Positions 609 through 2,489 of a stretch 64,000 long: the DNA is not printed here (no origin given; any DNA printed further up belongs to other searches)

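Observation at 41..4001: Tightly coupled four-gene operon of uncharacterised proteins, a candidate novel defence or accessory system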

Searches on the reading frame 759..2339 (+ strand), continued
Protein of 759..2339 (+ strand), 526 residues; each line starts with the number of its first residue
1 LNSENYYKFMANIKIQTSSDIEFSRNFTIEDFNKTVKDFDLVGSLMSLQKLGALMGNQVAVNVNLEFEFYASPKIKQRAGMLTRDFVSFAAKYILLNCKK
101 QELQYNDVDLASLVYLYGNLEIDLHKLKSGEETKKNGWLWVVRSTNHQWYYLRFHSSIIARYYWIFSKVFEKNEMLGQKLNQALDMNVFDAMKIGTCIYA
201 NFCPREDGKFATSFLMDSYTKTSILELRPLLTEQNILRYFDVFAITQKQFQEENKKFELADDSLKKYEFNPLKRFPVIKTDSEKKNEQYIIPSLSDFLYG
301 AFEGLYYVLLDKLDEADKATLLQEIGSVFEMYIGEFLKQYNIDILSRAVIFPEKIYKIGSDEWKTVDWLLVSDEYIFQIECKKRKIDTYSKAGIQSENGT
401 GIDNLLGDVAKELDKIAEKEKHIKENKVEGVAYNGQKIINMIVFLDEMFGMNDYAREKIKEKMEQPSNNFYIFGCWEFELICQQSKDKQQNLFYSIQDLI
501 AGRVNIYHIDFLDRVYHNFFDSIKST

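Call 75: search_protein_families(library=pfam, alignment_id=A4, max_evalue=0.00001)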
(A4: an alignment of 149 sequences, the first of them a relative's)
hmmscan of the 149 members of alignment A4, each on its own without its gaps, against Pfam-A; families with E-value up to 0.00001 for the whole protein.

A. member 1, L001:4682-6376:- (564 aa): 3 families
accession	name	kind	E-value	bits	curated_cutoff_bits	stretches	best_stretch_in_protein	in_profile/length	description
PF02086.21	MethyltransfD12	-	6.4e-31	108.4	22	1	234-463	1-211/253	D12 class N6 adenine-specific DNA methyltransferase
PF00717.28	Peptidase_S24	-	1.1e-29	102.9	23.3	1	84-196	1-115/116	Peptidase S24-like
PF01726.22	LexA_DNA_bind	-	3e-16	59.4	23.7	1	4-66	3-65/65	LexA DNA binding domain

B. families by the number of members that match (of 149 scanned): 98 families (the first 25 are shown)
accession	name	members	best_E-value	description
PF04471.18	Mrr_cat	4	3.8e-29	Restriction endonuclease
PF22722.2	NA-iREase1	4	1.4e-11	NACHT-associated inactive Restriction Endonuclease 1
PF13156.12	Mrr_cat_2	3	9.1e-08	Restriction endonuclease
PF01808.24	AICARFT_IMPCHas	2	1.9e-61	AICARFT/IMPCHase bienzyme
PF02086.21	MethyltransfD12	2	2.3e-51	D12 class N6 adenine-specific DNA methyltransferase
PF00589.27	Phage_integrase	2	1.9e-35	Phage integrase family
PF18741.7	MTES_1575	2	5.8e-33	REase_MTES_1575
PF00005.33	ABC_tran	2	4.3e-31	ABC transporter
PF04851.21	ResIII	2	6.1e-22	Type III restriction enzyme, res subunit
PF00239.26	Resolvase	2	1e-19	Resolvase, N terminal domain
PF07508.19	Recombinase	2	1.6e-17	Recombinase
PF12950.13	TaqI_C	2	3.9e-17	TaqI-like C-terminal specificity domain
PF01555.25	N6_N4_Mtase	2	1e-16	DNA methylase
PF01396.24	Zn_ribbon_Top1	2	2.8e-16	Topoisomerase DNA binding C4 zinc finger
PF01636.29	APH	2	3.1e-16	Phosphotransferase enzyme family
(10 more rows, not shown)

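Call 76: search_protein_families(library=padloc, alignment_id=A4, max_evalue=0.00001)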
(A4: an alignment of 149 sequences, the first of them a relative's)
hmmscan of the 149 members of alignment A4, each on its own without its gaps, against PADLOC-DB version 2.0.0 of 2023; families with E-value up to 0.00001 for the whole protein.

A. member 1, L001:4682-6376:- (564 aa): 11 families
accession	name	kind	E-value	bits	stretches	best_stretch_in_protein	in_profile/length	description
PDLC03373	MTase_II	-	7.2e-109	362.3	1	227-562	4-338/339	Type II methyltransferase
PDLC03292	MTase_II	-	1.1e-102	342.6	1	229-563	78-409/722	Type II methyltransferase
PDLC03257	MTase_II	-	1e-67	226.9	1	224-549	5-326/343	Type II methyltransferase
PDLC03287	MTase_II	-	4.9e-61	205.3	1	233-560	2-337/646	Type II methyltransferase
PDLC03372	MTase_II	-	2.1e-52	176.5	1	307-561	10-257/259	Type II methyltransferase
PDLC03298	MTase_II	-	2.1e-47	160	1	233-543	3-306/362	Type II methyltransferase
PDLC03720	oMTase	-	2.5e-30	104.3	1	234-547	6-309/326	orphan methyltransferase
PDLC03345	MTase_II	-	1.1e-29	101.2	1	333-559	148-390/581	Type II methyltransferase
PDLC03342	MTase_II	-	8.8e-22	75.7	1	233-515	26-334/383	Type II methyltransferase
PDLC03261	MTase_II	-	1.9e-21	74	1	211-541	290-619/643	Type II methyltransferase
PDLC03385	MTase_II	-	1e-10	39.5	1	407-559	197-333/336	Type II methyltransferase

B. families by the number of members that match (of 149 scanned): 234 families (the first 25 are shown)
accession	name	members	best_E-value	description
PDLC00631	ZorD1|ZorD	4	1.3e-89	"SWI2/SNF2 helicase, Mrr-like nuclease"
PDLC00628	ZorD1|ZorD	3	1.1e-67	"SWI2/SNF2 helicase, Mrr-like nuclease"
PDLC04819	PDC-S02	3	1.2e-16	-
PDLC03657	mREase_IV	3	7e-16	Type IV methyl-directed restriction enzyme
PDLC04796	PDC-S02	3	1.7e-12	-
PDLC04806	PDC-S02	3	2.9e-12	-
PDLC03663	mREase_IV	3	1.6e-07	Type IV methyl-directed restriction enzyme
PDLC05009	PDC-S37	2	1.1e-199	-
PDLC03604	REase_MTase_IIG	2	4.9e-125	Type IIG restriction enzyme-methyltransferase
PDLC03257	MTase_II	2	3.4e-113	Type II methyltransferase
PDLC03373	MTase_II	2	7.2e-109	Type II methyltransferase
PDLC03292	MTase_II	2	1.1e-102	Type II methyltransferase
PDLC03287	MTase_II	2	1.9e-90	Type II methyltransferase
PDLC03612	REase_MTase_IIG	2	3.2e-88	Type IIG restriction enzyme-methyltransferase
PDLC03609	REase_MTase_IIG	2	1.6e-85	Type IIG restriction enzyme-methyltransferase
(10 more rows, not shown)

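Call 84: search_dna_similar(query=L001:6439-9996:+, collection=plasmids, mode=protein, max_evalue=0.01, max_rows=15)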
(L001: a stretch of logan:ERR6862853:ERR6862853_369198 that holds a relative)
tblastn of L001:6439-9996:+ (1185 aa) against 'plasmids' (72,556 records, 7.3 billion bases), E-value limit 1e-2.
Records with a match: 122; places in all: 123; records where one place covers at least 80% of the query: 0.
Best place of each record, by identity: <60% 122.
By first word of the organism name: Bacillus 109; Legionella 3; Haloferax 3; Halocatena 1; Halapricum 1; Haladaptatus 1; Natrinema 1; Natronorubrum 1; halophilic 1; Vibrio 1.
By predicted mobility (MOB-suite, as given by PLSDB): conjugative 95; non-mobilizable 26; mobilizable 1.
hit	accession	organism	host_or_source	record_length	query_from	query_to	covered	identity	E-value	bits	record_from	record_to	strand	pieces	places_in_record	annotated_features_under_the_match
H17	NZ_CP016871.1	Legionella pneumophila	industrial building air scrubber liquid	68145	266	1184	78%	24.0%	2e-28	198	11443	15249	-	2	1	hypothetical protein | IS3 family transposase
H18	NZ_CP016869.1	Legionella pneumophila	clinical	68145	266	1184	78%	24.0%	2e-28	198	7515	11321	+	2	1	hypothetical protein | IS3 family transposase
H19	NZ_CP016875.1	Legionella pneumophila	Glomma River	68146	373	1184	69%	22.8%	3e-27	128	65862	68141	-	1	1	none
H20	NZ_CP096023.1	Halocatena salina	cell culture,sediment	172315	267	1061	67%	22.2%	1e-35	156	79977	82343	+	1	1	ATP-binding protein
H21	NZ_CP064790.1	Halapricum desulfuricans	Baskunchak hypersaline lake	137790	257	1059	68%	21.5%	4e-22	111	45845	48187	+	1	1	AAA family ATPase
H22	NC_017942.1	Haloferax mediterranei ATCC 33500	-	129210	555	1093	45%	25.7%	2e-21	109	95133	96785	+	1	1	hypothetical protein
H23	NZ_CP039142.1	Haloferax mediterranei ATCC 33500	Cell culture,Spain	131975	555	1093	45%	25.7%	2e-21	109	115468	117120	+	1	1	hypothetical protein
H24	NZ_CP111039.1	Haladaptatus caseinilyticus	cell culture,sediment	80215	573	1127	47%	23.7%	7e-19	101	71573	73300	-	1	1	hypothetical protein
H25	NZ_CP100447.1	Natrinema caseinilyticum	marine sediment,sediment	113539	536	1125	50%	21.2%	2e-13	83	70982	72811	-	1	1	ATP-binding protein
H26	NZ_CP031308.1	Natronorubrum bangense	Cell culture,The Bange salt-alkaline ...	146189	536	1077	46%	22.7%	9e-21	107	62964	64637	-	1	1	ATP-binding protein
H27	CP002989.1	halophilic archaeon DL31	-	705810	538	1073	45%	22.3%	6e-18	98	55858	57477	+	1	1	hypothetical protein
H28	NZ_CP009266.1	Vibrio coralliilyticus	-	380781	429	951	44%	22.4%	7e-12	78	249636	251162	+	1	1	hypothetical protein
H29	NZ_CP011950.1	Haloferax gibbonsii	whole genome,saline saltern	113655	538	1072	45%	21.7%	1e-11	77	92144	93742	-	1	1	AAA family ATPase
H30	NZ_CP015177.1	Bacillus thuringiensis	Bombyx mori,cell culture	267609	566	1008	37%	22.7%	1e-10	74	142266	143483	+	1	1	SIR2 family protein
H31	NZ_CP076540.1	Bacillus thuringiensis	-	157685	670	1008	29%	24.9%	2e-8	66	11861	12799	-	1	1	SIR2 family protein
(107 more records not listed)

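Call 85: get_annotated_region(hit=H30, flank=6000)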
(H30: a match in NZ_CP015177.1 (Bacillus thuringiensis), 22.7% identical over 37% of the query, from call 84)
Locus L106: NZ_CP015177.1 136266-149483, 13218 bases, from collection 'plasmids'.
description: Bacillus thuringiensis serovar alesti strain BGSC 4C1 plasmid pBMB267, complete sequence
organism: Bacillus thuringiensis (NCBI taxid 1440)
taxonomy: Bacteria; Bacillota; Bacilli; Bacillales; Bacillaceae; Bacillus; Bacillus thuringiensis
host: -; source: Bombyx mori,cell culture; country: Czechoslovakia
typing (MOB-suite, as given by PLSDB): non-mobilizable; replicon rep_cluster_125; mating-pair formation MPF_T
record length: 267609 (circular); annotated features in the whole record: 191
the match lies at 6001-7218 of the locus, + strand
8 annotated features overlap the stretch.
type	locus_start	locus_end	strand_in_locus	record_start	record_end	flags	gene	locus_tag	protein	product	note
CDS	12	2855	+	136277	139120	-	-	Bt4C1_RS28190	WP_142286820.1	hypothetical protein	-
CDS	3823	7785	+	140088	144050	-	-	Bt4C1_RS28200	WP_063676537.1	SIR2 family protein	-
CDS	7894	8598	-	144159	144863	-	-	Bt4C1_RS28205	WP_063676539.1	hypothetical protein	-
CDS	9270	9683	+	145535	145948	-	-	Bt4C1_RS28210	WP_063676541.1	DUF6018 family natural product bioysynthesis protein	-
CDS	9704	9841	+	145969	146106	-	-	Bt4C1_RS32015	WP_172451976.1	hypothetical protein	-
CDS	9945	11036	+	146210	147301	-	-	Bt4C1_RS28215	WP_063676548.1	DUF6094 domain-containing protein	-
CDS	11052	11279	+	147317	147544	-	-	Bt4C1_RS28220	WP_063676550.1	hypothetical protein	-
CDS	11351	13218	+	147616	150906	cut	-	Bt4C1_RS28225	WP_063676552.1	hypothetical protein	-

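Call 86: get_annotated_region(hit=H17, flank=6000)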
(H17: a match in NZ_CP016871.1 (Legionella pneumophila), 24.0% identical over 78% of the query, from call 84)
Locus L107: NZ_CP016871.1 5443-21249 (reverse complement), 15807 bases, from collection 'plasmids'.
description: Legionella pneumophila subsp. pneumophila strain FFI103 plasmid unnamed, complete sequence
organism: Legionella pneumophila (NCBI taxid 91891)
taxonomy: Bacteria; Pseudomonadota; Gammaproteobacteria; Legionellales; Legionellaceae; Legionella; Legionella pneumophila
host: -; source: industrial building air scrubber liquid; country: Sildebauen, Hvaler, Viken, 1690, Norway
typing (MOB-suite, as given by PLSDB): conjugative; relaxase MOBF; mating-pair formation MPF_F
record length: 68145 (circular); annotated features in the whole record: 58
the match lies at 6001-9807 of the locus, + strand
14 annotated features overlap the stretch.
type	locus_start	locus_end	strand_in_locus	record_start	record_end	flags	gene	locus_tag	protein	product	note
CDS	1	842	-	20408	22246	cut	-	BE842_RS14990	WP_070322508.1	hypothetical protein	-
CDS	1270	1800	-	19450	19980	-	-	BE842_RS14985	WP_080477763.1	CGNR zinc finger domain-containing protein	-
CDS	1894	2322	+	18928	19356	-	-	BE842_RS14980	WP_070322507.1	hypothetical protein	-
CDS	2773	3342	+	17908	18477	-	-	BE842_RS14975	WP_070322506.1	recombinase family protein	GO:0006310 - DNA recombination [Evidence IEA]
CDS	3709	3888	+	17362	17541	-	-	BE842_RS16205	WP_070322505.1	helix-turn-helix domain-containing protein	GO:0006310 - DNA recombination [Evidence IEA]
CDS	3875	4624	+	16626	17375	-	-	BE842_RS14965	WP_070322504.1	hypothetical protein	-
CDS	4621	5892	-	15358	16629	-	-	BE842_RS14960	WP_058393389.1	IS256 family transposase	-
CDS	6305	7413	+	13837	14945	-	-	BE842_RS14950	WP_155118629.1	IS3 family transposase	-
CDS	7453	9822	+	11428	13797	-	-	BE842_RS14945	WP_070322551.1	hypothetical protein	-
CDS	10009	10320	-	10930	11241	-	-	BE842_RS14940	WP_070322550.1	hypothetical protein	-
CDS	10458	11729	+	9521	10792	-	-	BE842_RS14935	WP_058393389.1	IS256 family transposase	-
CDS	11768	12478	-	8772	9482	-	-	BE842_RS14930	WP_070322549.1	hypothetical protein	-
CDS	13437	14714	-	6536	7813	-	-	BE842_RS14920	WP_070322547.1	Y-family DNA polymerase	-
CDS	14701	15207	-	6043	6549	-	umuD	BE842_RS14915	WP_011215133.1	translesion error-prone DNA polymerase V autoproteolytic subunit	-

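Call 87: get_annotated_region(hit=H20, flank=6000)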
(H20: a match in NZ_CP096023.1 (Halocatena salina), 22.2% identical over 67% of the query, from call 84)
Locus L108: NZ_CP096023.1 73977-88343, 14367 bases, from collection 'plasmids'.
description: Halocatena salina strain AD-1 plasmid unnamed4, complete sequence
organism: Halocatena salina (NCBI taxid 2934340)
taxonomy: Archaea; Euryarchaeota; Halobacteria; Halobacteriales; Haloarculaceae; Halocatena; Halocatena salina
host: -; source: cell culture,sediment; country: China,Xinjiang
typing (MOB-suite, as given by PLSDB): non-mobilizable
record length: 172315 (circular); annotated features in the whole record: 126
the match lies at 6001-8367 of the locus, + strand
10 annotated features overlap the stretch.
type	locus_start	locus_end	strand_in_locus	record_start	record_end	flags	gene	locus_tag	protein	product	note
CDS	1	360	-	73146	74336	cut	-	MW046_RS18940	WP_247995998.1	hypothetical protein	-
CDS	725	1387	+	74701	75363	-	-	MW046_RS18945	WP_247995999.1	hypothetical protein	-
CDS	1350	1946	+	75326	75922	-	-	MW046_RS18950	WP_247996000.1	hypothetical protein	-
CDS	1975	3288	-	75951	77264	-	-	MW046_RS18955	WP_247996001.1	HEPN domain-containing protein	-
CDS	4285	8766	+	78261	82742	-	-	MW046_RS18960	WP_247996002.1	ATP-binding protein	-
CDS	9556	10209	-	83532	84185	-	-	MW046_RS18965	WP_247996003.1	transposase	-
CDS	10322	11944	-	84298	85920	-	-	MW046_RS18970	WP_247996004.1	transposase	GO:0006313 - DNA transposition [Evidence IEA]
CDS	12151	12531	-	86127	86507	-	-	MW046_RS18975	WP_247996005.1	hypothetical protein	-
CDS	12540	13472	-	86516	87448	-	-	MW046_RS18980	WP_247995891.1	EamA family transporter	-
CDS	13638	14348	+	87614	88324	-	-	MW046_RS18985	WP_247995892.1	helix-turn-helix domain-containing protein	-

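Call 110: find_related_loci(query=A1, collection=viral_contigs, flank=6000)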
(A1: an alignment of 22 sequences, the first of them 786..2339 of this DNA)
Query A1 (517 aa) in viral_contigs; peptide patterns used: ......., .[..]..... (x = any residue, [..] = any of these).
72 stretches matched a pattern, but none encodes a relative of the query by tblastn (E <= 1e-3).
